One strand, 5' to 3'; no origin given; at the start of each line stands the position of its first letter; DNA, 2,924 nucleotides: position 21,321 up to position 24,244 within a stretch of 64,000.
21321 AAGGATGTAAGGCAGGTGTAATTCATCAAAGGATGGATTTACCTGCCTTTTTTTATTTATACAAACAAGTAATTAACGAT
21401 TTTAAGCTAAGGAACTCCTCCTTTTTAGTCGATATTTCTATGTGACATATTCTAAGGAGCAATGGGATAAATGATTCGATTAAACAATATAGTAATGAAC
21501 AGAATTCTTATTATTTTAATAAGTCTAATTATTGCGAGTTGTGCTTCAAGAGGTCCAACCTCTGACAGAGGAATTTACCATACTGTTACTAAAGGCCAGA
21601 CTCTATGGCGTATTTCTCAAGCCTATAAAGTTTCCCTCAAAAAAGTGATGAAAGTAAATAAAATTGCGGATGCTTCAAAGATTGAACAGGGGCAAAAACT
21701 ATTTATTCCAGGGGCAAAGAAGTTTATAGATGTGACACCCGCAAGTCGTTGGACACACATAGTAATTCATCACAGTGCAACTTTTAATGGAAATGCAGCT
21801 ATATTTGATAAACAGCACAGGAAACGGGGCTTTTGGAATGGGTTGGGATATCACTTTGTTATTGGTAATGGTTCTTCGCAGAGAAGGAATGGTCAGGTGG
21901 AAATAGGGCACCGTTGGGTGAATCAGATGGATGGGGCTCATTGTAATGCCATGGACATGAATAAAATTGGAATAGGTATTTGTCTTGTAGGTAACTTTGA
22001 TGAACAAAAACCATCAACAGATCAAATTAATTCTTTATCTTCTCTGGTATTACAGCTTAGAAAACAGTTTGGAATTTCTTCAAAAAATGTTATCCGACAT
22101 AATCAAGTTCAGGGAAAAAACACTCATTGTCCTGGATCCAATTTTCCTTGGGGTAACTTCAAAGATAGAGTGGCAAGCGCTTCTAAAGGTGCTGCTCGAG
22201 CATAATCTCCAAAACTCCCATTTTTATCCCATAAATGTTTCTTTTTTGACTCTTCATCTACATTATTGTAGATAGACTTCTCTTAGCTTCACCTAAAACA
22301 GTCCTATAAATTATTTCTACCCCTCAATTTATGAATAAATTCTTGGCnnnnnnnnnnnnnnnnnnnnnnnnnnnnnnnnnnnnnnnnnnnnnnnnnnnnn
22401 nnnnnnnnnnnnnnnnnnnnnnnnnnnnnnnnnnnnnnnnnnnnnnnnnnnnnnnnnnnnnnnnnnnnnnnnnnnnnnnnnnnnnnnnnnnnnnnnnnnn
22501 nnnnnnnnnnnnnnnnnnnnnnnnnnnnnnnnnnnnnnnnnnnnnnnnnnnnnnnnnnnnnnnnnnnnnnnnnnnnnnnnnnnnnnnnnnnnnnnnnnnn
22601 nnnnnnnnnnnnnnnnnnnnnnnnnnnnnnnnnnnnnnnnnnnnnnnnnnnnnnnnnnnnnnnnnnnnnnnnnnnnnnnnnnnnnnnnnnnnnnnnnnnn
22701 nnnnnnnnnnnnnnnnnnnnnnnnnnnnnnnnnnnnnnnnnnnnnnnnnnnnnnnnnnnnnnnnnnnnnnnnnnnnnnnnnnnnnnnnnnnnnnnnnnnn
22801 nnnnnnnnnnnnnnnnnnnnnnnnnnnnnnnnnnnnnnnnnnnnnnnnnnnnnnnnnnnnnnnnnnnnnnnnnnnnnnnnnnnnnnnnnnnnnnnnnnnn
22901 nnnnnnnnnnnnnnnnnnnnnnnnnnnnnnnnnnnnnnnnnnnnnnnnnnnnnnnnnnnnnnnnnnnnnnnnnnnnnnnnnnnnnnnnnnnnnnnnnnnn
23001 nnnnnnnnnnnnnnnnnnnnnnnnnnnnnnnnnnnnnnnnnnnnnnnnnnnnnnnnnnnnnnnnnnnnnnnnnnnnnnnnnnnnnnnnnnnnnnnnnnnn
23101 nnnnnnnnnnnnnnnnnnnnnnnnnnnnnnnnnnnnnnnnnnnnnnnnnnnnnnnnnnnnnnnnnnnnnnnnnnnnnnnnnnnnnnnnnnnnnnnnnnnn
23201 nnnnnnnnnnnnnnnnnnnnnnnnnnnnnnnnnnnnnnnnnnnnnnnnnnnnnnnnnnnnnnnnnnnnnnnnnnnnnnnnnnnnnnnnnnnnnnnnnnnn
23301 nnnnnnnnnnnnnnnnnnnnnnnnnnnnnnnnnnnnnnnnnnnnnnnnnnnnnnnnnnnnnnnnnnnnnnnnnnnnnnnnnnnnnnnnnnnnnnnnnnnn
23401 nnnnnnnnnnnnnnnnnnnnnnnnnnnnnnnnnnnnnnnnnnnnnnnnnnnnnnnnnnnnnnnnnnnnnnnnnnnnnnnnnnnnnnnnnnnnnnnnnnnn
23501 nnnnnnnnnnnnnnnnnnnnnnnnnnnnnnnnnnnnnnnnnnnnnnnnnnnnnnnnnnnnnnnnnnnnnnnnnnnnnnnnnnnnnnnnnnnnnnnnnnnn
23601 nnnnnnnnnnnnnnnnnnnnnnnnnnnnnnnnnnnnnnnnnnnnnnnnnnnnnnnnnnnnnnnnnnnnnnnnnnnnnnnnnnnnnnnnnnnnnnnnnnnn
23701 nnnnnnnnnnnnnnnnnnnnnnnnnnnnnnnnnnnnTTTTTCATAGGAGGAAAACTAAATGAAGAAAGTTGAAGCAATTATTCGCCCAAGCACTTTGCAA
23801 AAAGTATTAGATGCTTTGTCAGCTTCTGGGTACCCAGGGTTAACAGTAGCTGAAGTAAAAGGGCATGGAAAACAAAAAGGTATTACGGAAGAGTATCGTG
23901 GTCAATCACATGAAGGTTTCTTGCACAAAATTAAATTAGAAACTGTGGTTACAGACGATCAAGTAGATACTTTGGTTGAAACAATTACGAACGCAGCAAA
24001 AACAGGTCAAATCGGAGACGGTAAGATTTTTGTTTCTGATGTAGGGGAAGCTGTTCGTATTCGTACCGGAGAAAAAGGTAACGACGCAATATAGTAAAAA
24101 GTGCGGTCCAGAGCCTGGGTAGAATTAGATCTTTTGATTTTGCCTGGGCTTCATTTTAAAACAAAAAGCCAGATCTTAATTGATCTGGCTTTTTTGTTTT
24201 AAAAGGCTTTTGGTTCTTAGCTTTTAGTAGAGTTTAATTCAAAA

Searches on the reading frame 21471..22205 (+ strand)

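Call 88: search_protein_families(library=pfam, proteins=[window:21471-22205:+], max_evalue=0.001)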
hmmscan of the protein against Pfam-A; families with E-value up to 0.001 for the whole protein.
window:21471-22205:+ (244 aa): 3 families
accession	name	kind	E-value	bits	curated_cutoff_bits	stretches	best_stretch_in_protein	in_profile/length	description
PF01510.30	Amidase_2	-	1.6e-19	70.9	26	1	92-222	3-130/131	N-acetylmuramoyl-L-alanine amidase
PF01476.26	LysM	-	3.7e-13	49.6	20.9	1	37-80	1-43/43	LysM domain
PF23446.1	LysM1_NFP_LYK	-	0.00033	21.9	36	0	43-80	16-54/60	NFP/LYK LysM1 domain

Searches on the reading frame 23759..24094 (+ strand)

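Call 33: search_protein_families(library=pfam, proteins=[window:23759-24094:+])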
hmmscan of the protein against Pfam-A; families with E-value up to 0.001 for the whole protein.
window:23759-24094:+ (111 aa): 1 family
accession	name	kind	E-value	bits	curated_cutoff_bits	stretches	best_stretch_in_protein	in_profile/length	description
PF00543.27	P-II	-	8.6e-31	106.7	25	1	1-105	1-102/102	Nitrogen regulatory protein P-II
